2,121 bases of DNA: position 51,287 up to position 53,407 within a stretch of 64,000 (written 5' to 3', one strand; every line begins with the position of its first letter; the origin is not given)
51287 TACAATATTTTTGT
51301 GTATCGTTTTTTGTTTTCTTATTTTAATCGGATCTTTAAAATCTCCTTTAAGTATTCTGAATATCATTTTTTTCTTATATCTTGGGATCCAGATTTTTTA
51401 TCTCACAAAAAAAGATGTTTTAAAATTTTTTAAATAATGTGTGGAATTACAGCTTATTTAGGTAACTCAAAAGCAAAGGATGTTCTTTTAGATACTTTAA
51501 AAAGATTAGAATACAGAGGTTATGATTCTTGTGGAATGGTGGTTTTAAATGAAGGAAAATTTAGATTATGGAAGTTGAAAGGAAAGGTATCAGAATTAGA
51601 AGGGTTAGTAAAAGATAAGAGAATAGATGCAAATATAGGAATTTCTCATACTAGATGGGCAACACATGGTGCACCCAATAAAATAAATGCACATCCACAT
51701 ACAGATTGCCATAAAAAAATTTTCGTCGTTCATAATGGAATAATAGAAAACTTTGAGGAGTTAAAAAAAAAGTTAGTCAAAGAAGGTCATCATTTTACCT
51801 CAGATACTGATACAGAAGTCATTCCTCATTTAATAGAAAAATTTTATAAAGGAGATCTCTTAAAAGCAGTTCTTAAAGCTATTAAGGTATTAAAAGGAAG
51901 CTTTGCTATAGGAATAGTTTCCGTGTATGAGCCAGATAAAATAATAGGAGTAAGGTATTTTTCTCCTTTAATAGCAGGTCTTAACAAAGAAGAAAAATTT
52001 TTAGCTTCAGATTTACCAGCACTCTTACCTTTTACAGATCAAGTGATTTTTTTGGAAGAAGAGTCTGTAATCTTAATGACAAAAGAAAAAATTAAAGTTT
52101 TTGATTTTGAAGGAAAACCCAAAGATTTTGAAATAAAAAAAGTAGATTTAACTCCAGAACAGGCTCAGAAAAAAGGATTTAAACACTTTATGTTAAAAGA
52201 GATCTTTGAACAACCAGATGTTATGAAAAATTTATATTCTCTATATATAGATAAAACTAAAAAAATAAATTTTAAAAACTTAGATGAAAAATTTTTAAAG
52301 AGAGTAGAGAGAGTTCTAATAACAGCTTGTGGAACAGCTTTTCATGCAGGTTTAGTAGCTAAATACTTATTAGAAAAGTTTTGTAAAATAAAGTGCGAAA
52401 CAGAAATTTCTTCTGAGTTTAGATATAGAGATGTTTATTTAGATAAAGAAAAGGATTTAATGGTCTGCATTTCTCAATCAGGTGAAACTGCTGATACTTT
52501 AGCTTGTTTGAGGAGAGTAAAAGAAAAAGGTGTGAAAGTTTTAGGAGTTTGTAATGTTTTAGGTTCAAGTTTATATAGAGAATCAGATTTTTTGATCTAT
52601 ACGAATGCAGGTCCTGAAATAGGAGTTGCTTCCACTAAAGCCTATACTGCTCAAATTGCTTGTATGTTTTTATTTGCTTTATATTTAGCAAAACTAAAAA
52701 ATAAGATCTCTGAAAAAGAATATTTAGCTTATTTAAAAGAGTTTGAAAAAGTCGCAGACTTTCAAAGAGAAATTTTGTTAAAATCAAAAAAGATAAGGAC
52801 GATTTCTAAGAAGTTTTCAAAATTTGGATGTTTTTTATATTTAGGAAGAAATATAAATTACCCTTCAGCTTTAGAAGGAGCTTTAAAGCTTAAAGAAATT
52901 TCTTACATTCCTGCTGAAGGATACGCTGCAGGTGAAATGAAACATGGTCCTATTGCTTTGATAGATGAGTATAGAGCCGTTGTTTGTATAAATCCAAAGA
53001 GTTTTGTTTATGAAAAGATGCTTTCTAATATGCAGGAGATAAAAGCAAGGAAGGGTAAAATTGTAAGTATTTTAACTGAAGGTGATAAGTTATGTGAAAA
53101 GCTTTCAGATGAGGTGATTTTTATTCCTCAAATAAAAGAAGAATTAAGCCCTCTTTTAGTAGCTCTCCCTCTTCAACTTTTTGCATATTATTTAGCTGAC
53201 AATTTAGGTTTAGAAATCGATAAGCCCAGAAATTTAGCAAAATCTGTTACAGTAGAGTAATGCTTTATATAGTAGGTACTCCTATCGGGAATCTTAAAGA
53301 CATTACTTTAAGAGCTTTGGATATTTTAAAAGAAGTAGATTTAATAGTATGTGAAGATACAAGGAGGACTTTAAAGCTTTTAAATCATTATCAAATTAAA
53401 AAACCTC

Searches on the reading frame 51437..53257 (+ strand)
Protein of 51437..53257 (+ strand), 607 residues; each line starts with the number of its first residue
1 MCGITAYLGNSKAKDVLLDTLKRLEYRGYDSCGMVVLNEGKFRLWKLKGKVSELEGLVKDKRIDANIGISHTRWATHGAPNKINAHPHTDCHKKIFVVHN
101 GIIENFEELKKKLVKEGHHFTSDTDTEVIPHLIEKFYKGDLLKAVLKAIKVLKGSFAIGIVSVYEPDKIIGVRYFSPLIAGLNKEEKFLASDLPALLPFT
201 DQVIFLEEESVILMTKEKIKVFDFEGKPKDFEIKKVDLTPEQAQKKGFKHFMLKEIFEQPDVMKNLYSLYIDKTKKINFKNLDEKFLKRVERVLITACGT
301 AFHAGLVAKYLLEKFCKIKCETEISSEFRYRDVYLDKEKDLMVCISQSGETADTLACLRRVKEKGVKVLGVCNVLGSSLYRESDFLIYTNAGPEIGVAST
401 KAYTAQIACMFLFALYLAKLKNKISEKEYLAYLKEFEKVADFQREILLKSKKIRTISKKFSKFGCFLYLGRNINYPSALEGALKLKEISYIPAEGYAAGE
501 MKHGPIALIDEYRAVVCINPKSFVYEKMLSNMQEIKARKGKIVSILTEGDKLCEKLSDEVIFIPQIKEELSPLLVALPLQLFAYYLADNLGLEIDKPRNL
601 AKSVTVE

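Call 71: search_protein_families(library=ncbifam, proteins=[window:51437-53257:+], max_evalue=1e-10)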
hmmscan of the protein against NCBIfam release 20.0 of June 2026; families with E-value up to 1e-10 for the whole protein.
window:51437-53257:+ (607 aa): 6 families
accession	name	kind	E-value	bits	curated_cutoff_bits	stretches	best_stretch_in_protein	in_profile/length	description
NF001484.0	PRK00331.1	subfamily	7.3e-240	797.5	381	1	1-607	1-601/601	isomerizing glutamine--fructose-6-phosphate transaminase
TIGR01135.1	glmS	equivalog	2.8e-236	785.8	418.05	1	2-607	1-607/607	glutamine--fructose-6-phosphate transaminase (isomerizing)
NF041128.1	glucosaP_deam_GlmD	equivalog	6.1e-31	107.8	580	1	279-604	21-321/323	glucosamine-6-phosphate deaminase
NF046059.1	NagB_SO3506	equivalog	1.1e-29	103.8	430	1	282-556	29-293/330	glucosamine-6-phosphate deaminase NagB-II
TIGR01134.1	purF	equivalog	6.4e-27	95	350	1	2-217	1-220/432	amidophosphoribosyltransferase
TIGR01536.1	asn_synth_AEB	equivalog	9.3e-15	54.6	267.1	1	2-286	1-241/517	asparagine synthase (glutamine-hydrolyzing)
